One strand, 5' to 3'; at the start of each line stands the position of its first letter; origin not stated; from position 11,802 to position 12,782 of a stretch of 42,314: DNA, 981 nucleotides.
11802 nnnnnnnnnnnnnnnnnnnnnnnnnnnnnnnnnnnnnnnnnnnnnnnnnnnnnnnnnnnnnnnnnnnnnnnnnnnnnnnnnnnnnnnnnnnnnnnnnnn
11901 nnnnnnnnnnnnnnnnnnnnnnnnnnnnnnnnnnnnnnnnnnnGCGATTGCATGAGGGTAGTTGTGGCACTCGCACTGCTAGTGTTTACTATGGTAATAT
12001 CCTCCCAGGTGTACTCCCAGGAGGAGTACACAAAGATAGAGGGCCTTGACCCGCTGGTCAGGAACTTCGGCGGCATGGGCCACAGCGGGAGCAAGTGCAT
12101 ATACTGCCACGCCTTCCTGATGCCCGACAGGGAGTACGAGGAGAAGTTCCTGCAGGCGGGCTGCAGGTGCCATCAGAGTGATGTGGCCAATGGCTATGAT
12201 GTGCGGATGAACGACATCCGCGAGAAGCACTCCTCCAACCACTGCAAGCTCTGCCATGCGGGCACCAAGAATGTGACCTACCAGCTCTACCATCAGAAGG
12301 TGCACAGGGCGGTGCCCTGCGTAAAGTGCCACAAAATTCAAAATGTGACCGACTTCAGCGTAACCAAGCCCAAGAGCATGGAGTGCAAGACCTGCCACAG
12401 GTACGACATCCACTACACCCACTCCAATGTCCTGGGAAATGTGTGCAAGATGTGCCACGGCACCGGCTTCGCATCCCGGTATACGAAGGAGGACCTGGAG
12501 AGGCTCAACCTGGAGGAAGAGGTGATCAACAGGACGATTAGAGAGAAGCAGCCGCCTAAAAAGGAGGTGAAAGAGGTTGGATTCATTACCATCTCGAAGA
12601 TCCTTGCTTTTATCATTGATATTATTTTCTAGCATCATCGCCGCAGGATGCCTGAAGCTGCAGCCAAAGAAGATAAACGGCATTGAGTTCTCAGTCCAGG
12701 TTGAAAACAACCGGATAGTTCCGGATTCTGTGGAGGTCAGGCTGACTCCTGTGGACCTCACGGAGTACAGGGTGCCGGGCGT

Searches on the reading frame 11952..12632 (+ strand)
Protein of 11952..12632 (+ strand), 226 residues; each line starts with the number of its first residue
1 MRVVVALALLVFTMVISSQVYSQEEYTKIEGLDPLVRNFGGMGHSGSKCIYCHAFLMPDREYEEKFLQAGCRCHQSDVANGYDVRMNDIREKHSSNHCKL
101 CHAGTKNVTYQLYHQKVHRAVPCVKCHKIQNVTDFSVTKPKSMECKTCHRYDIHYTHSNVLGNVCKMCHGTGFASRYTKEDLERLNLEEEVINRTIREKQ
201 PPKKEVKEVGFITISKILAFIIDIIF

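Call 27: search_protein_families(library=pfam, proteins=[window:11952-12632:+], max_evalue=0.001)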
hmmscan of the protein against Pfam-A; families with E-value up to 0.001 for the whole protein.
window:11952-12632:+ (226 aa): 2 families
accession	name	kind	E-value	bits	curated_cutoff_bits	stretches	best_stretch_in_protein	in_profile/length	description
PF14522.11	Cytochrome_C7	-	7.9e-05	22.9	24.8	0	94-150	12-67/67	Cytochrome c7 and related cytochrome c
PF14537.11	Cytochrom_c3_2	-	8.8e-05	23.3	25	0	141-180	5-44/79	Cytochrome c3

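Call 51: search_protein_families(library=ncbifam, proteins=[window:11952-12632:+], max_evalue=0.01)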
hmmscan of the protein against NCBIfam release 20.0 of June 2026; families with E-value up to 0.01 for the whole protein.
window:11952-12632:+ (226 aa): 0 families

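Call 84: search_solved_structures(query=window:11952-12632:+, max_evalue=1)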
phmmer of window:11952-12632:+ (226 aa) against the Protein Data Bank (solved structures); distinct sequences matched with E-value up to 1: 1.
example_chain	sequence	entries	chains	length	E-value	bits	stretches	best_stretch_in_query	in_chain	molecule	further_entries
8z82_C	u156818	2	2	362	0.84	12.4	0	96-151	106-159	Photosynthetic reaction center cytochrome c subunit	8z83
